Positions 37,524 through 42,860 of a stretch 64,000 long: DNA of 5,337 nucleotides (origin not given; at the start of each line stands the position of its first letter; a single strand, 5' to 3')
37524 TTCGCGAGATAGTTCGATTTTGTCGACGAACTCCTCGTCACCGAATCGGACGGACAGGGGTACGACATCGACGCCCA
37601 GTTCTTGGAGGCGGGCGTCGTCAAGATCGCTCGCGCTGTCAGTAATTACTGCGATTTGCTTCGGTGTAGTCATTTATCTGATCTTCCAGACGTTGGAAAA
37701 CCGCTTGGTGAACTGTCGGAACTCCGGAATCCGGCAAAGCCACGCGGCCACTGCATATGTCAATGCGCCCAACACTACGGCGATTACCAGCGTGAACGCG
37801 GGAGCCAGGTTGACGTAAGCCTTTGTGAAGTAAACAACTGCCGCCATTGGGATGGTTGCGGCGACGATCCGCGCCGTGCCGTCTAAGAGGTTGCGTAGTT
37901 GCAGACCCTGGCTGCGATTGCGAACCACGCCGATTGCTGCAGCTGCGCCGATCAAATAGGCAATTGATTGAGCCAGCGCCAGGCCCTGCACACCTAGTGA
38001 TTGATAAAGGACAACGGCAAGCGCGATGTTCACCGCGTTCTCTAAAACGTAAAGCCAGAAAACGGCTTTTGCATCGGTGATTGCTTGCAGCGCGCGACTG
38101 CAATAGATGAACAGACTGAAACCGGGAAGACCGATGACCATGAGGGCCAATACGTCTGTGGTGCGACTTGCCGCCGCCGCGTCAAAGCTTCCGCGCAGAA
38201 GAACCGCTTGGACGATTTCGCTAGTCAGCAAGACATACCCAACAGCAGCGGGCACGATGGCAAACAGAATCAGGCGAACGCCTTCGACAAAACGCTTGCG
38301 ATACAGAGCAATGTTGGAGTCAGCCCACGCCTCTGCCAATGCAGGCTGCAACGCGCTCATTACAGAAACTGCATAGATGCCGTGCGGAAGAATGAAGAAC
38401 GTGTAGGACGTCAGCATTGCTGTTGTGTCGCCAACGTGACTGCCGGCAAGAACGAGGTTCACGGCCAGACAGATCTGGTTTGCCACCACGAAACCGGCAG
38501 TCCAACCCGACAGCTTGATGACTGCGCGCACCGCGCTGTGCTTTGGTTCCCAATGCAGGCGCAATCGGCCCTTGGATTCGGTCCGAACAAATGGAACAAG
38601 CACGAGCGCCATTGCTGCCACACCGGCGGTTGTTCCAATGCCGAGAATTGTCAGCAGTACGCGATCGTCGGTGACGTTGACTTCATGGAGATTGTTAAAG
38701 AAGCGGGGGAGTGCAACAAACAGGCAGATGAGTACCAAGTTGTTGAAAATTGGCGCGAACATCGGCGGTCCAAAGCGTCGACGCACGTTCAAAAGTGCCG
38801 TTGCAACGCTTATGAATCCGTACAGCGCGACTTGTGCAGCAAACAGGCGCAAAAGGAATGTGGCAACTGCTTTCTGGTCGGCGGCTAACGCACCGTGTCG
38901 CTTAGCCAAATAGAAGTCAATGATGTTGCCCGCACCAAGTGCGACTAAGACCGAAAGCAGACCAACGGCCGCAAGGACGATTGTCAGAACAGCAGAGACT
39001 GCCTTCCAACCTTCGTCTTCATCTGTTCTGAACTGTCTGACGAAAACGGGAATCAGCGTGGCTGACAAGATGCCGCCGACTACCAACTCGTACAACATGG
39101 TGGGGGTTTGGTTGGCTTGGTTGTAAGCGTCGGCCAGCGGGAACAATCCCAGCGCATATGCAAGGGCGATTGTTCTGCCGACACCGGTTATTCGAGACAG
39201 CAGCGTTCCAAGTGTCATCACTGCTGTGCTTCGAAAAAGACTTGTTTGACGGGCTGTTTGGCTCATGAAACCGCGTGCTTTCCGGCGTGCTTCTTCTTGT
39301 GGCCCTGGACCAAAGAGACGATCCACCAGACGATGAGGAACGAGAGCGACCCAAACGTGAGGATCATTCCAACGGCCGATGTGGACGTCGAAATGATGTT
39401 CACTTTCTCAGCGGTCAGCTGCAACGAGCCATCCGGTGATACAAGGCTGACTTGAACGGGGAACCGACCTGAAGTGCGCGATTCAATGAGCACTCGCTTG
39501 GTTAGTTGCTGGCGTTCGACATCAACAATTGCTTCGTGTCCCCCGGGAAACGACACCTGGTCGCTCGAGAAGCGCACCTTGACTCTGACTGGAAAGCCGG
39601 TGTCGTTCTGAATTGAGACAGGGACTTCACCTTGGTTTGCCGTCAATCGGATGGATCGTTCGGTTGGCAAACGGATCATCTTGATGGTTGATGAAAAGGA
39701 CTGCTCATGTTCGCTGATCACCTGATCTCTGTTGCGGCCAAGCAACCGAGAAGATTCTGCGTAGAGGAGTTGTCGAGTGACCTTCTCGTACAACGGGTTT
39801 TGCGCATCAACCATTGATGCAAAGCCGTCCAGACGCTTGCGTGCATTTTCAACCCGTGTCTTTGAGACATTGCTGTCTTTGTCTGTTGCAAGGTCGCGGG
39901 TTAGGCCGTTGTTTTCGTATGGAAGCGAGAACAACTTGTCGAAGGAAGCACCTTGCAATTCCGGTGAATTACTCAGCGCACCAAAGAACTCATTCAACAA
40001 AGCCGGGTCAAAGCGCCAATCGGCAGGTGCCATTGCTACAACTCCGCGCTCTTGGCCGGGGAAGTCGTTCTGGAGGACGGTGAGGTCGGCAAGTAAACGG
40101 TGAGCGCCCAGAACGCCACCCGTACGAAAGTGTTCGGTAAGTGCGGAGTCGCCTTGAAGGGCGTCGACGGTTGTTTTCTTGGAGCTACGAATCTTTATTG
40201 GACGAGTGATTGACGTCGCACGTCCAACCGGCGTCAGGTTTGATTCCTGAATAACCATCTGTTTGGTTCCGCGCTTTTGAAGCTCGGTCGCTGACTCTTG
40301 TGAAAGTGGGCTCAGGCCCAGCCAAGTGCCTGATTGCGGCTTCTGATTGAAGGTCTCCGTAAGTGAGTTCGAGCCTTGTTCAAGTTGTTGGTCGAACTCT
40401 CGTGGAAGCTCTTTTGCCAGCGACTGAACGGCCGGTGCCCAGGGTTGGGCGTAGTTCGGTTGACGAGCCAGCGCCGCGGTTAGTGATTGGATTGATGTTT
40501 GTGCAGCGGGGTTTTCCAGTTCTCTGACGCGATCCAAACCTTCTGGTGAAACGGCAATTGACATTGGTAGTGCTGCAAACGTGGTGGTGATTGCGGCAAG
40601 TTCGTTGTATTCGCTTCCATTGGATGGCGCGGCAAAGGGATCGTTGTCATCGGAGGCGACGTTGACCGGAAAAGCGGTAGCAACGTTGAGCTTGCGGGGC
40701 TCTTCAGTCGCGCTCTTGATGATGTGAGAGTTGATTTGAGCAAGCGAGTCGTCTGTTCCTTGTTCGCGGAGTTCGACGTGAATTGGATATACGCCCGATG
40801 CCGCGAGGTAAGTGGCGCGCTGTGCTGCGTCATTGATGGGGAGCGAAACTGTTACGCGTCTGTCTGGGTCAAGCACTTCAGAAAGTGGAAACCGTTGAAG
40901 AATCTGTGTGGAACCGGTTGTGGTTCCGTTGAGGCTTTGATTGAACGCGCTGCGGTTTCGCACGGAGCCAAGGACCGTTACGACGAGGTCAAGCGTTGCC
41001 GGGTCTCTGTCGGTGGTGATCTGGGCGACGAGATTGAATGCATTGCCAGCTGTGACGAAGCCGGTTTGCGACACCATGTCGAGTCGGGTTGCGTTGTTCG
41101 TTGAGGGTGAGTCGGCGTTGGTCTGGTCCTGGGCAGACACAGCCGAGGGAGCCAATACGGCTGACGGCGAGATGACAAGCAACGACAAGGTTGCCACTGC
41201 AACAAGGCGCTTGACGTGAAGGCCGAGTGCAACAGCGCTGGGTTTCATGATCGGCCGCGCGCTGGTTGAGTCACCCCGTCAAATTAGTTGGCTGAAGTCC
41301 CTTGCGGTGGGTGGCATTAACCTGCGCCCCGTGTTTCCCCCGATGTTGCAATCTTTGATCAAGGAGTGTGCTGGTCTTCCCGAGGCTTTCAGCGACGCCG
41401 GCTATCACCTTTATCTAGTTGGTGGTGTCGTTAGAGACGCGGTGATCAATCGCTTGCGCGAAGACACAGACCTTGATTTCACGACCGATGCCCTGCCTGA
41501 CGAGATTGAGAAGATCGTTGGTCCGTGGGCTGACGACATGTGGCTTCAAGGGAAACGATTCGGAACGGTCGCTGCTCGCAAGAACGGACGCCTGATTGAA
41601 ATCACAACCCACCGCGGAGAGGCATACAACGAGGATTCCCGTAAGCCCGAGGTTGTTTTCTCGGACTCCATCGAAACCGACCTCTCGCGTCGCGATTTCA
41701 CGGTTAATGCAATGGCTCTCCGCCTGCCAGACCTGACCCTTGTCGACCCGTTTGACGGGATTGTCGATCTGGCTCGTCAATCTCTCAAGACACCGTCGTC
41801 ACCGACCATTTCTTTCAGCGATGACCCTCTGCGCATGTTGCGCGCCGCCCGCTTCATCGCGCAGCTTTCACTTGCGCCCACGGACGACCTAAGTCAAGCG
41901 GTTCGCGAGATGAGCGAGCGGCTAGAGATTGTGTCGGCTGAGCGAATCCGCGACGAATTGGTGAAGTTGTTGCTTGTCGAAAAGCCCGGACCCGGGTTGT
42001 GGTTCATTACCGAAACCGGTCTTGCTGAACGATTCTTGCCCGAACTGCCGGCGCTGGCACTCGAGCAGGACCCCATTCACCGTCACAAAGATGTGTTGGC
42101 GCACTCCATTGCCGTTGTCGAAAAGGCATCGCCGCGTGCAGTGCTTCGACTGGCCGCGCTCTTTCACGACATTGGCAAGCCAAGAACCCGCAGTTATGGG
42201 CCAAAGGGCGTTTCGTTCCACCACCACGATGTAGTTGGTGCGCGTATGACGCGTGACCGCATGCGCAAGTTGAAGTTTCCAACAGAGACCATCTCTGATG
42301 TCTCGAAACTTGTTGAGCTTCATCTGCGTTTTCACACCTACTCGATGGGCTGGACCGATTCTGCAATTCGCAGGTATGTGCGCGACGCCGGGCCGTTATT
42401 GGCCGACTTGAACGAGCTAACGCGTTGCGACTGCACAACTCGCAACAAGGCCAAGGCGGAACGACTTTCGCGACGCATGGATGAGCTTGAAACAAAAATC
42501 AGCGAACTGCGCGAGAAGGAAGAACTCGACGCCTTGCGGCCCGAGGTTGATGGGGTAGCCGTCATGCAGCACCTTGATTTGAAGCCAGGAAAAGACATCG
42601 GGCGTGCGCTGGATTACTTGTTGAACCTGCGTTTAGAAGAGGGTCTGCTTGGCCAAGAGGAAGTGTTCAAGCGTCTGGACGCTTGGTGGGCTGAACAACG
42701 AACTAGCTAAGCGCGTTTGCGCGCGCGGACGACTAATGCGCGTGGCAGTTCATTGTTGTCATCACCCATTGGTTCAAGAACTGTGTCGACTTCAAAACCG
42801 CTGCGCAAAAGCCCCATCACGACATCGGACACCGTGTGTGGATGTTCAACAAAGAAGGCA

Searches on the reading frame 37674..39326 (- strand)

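Call 70: search_protein_families(library=pfam, proteins=[window:37674-39326:-], max_evalue=0.00001)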
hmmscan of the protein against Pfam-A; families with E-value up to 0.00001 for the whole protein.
window:37674-39326:- (550 aa): 1 family
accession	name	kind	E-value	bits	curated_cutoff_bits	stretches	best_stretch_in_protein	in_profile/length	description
PF03023.19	MurJ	-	4.8e-70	236.8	27.4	1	55-514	1-447/451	Lipid II flippase MurJ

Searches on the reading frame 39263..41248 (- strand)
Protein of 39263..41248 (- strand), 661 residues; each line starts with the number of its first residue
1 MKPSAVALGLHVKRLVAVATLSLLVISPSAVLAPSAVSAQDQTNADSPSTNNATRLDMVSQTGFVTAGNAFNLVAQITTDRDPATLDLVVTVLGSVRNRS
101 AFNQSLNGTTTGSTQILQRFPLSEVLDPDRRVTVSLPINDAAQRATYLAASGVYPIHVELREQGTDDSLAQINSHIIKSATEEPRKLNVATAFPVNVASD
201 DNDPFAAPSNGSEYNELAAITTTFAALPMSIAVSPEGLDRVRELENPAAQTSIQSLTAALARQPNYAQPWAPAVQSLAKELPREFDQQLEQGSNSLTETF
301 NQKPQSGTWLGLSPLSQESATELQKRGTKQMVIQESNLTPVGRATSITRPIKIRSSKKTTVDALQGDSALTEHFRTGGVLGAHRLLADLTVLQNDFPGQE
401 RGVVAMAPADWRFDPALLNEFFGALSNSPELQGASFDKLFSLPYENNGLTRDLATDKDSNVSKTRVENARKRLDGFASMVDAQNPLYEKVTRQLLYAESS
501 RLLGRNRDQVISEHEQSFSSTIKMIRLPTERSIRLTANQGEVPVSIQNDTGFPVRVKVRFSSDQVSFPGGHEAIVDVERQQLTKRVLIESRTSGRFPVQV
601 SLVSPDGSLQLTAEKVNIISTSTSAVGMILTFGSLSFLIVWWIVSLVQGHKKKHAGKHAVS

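Call 70: search_protein_families(library=pfam, proteins=[window:39263-41248:-], max_evalue=0.00001)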
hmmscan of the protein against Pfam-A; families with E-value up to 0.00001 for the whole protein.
window:39263-41248:- (661 aa): 1 family
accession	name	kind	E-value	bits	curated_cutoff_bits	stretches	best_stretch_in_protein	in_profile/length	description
PF19516.4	DUF6049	-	2.8e-25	89.5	30.1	1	17-621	6-671/708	Family of unknown function (DUF6049)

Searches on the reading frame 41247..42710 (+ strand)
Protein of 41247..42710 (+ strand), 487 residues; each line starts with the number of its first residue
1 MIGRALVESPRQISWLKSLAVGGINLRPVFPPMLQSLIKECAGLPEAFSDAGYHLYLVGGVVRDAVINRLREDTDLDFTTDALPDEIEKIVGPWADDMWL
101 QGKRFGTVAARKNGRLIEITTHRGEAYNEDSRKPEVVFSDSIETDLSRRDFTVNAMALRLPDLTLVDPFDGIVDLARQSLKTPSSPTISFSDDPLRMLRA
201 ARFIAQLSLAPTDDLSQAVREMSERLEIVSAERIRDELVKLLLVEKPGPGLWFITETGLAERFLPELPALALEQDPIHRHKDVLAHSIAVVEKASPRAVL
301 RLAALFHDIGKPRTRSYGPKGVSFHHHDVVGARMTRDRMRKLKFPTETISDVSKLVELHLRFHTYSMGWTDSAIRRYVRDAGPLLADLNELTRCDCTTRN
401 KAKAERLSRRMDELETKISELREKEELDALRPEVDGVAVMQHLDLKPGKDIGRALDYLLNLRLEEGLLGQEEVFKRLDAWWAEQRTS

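Call 70: search_protein_families(library=pfam, proteins=[window:41247-42710:+], max_evalue=0.00001)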
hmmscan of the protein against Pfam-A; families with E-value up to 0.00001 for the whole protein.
window:41247-42710:+ (487 aa): 4 families
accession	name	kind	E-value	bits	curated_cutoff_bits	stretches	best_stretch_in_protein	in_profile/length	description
PF01743.26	PolyA_pol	-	2.9e-32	112.1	23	1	55-180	1-125/126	Poly A polymerase head domain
PF12627.12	PolyA_pol_RNAbd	-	3.8e-13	49.4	22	1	214-268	7-62/64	Probable RNA and SrmB- binding site of polymerase A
PF01966.28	HD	-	5.2e-12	46.5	22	1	294-372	21-93/116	HD domain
PF13735.12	tRNA_NucTran2_2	-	3.9e-06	27.3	27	1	335-472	24-143/149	tRNA nucleotidyltransferase domain 2 putative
